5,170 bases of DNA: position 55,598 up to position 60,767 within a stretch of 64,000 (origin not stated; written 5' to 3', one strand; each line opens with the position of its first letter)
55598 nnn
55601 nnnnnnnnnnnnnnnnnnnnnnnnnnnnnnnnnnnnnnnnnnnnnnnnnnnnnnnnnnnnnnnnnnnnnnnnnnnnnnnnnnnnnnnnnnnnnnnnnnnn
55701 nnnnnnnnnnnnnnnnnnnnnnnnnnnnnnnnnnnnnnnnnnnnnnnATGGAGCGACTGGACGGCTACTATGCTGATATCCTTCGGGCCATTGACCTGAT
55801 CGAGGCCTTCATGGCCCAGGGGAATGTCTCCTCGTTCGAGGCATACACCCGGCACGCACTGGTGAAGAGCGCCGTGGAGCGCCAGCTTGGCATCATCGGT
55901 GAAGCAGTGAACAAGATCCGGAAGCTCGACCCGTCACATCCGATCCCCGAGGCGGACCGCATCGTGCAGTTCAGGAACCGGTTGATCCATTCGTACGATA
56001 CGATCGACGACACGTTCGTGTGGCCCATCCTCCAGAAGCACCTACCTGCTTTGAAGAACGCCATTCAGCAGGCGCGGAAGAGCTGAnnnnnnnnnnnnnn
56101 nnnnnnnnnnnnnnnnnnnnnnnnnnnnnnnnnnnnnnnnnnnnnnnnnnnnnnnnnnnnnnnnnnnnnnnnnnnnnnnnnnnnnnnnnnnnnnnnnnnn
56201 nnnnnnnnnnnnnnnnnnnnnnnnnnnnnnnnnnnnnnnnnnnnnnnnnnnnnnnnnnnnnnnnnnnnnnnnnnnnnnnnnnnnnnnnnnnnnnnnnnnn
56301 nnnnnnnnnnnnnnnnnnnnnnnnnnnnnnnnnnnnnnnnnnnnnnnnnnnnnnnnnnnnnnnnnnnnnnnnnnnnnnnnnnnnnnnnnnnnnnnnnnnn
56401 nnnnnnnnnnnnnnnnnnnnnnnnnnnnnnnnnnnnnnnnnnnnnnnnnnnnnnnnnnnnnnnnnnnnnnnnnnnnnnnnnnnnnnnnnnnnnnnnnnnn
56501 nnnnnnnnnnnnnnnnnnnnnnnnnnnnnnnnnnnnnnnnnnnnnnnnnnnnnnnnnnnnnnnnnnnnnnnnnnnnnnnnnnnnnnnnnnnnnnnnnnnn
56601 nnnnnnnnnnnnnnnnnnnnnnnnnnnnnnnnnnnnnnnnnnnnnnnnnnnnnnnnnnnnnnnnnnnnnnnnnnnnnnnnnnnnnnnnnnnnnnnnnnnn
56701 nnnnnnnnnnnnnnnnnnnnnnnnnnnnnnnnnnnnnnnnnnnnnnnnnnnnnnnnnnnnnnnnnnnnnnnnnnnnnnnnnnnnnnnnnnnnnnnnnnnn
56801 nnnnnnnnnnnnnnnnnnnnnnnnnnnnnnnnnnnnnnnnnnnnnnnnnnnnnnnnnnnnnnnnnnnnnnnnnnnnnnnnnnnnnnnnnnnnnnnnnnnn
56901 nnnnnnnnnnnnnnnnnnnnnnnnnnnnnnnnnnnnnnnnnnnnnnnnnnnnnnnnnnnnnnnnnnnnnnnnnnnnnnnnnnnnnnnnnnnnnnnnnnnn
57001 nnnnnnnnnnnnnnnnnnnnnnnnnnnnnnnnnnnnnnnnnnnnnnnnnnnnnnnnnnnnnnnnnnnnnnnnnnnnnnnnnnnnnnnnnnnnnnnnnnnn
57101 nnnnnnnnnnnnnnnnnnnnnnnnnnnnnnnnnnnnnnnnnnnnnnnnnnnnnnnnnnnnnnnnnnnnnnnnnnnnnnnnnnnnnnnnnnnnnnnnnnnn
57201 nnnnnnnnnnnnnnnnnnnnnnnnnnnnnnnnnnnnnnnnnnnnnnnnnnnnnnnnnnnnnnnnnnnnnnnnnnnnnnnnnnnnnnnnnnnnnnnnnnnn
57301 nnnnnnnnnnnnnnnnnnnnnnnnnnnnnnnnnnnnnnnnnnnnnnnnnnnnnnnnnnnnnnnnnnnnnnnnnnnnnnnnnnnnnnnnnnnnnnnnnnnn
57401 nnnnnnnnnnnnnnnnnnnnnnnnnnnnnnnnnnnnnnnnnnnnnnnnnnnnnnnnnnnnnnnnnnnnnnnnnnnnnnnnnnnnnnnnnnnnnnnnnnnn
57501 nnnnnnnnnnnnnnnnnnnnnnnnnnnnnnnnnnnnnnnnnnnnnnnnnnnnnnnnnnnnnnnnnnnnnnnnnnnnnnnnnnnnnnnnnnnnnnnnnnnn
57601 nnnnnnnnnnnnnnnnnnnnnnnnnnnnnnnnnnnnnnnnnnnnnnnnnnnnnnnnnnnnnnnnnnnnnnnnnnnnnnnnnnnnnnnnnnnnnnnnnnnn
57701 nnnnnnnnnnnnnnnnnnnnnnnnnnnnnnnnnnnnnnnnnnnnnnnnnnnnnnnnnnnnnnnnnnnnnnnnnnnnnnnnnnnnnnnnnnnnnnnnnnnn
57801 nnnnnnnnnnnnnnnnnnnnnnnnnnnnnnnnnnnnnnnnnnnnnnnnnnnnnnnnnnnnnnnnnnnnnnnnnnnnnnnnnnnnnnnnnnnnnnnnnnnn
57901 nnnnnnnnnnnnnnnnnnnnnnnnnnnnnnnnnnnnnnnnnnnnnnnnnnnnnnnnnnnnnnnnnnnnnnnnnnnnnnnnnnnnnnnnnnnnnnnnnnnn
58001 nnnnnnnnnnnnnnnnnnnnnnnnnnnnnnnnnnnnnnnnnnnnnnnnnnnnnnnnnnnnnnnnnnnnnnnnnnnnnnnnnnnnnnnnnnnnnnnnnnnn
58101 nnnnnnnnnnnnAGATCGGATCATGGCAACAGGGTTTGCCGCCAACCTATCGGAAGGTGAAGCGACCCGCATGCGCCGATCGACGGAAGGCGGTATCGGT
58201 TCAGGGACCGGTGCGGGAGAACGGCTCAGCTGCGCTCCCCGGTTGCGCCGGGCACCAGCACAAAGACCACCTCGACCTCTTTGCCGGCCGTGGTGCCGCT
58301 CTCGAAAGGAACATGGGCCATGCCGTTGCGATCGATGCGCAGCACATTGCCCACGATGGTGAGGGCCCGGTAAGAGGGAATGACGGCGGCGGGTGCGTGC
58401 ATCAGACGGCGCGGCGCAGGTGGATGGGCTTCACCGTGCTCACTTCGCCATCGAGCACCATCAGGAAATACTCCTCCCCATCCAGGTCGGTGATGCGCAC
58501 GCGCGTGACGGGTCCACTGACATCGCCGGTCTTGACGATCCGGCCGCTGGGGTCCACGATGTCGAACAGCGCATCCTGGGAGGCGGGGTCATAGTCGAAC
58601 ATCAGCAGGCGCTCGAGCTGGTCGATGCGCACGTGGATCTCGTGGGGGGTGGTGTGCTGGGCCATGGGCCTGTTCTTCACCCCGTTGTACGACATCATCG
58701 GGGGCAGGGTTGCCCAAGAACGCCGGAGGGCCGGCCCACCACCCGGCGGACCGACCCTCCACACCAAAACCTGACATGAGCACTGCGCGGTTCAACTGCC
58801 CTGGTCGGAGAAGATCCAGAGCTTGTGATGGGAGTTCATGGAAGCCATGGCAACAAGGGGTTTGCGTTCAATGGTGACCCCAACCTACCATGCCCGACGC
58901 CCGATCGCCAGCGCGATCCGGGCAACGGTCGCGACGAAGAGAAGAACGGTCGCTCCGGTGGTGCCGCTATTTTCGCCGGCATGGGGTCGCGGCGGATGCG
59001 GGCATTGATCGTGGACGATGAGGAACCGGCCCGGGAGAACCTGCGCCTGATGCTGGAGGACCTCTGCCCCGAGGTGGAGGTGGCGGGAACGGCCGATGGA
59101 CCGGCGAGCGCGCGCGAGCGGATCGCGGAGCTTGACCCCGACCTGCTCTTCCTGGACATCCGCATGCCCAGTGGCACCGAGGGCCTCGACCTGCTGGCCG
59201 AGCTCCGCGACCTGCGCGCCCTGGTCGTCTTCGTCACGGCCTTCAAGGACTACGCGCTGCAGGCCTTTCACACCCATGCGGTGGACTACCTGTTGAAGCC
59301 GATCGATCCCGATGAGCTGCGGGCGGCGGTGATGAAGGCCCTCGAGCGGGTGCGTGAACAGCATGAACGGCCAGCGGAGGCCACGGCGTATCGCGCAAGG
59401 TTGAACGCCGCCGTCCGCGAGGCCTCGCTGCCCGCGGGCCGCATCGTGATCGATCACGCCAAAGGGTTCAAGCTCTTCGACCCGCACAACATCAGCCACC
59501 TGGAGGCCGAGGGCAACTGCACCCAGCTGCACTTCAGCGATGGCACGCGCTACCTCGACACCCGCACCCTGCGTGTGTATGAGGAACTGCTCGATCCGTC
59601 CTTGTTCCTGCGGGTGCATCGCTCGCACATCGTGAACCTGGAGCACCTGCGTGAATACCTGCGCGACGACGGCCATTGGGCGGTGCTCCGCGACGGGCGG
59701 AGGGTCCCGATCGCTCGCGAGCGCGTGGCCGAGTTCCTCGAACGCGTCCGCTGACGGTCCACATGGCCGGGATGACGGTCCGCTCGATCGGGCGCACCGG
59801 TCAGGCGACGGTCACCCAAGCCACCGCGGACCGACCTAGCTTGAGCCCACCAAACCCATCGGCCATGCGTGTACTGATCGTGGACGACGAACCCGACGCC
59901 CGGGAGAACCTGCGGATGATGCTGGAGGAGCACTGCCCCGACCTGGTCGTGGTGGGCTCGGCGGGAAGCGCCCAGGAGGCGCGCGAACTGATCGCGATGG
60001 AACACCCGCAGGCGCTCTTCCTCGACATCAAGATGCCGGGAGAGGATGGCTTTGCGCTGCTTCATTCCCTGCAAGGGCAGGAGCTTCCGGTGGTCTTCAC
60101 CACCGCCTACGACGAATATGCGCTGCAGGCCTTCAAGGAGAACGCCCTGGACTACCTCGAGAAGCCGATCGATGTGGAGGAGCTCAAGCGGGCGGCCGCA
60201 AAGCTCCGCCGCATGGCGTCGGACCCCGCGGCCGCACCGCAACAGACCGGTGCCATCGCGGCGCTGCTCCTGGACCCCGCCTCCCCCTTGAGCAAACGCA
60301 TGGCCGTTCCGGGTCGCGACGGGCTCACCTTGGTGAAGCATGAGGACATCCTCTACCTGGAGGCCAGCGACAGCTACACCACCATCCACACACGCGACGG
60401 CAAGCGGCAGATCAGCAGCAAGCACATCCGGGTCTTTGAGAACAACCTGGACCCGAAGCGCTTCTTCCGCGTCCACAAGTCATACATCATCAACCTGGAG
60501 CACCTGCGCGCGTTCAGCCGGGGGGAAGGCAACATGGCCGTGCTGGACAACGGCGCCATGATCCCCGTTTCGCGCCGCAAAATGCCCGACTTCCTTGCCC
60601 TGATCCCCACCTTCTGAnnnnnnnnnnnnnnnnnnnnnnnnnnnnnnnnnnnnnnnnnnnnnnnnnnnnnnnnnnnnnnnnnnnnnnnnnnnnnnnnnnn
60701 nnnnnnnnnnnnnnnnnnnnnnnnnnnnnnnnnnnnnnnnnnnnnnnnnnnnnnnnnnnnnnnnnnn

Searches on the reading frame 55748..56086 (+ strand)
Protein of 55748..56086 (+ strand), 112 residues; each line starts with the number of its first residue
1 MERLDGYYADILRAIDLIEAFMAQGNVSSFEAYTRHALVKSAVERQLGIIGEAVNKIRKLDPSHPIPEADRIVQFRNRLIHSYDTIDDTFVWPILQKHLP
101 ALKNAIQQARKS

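Call 83: search_protein_families(library=pfam, proteins=[window:55748-56086:+], max_evalue=0.001)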
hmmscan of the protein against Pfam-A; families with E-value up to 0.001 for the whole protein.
window:55748-56086:+ (112 aa): 1 family
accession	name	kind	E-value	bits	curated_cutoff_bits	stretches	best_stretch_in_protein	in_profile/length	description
PF01934.22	HepT-like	-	3.9e-19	69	23.5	1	11-108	1-119/120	Ribonuclease HepT-like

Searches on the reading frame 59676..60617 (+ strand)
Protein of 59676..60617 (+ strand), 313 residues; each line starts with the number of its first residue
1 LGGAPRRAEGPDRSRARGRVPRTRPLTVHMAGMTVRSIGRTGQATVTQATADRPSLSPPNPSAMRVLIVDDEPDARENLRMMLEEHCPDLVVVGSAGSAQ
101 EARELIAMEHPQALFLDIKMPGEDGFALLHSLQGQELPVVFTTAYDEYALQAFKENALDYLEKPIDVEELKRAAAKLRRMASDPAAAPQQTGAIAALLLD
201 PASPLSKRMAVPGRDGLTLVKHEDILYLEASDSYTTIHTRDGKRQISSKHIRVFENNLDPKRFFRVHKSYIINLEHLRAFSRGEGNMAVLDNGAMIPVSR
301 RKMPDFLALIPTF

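Call 83: search_protein_families(library=pfam, proteins=[window:59676-60617:+], max_evalue=0.001)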
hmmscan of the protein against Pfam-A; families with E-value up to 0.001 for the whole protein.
window:59676-60617:+ (313 aa): 2 families
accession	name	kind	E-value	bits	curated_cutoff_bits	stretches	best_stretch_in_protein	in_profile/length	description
PF00072.30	Response_reg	-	6.8e-24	84.6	30.2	1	66-173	1-109/111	Response regulator receiver domain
PF04397.21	LytTR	-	1e-21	77.4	22.6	1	216-309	2-96/98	LytTr DNA-binding domain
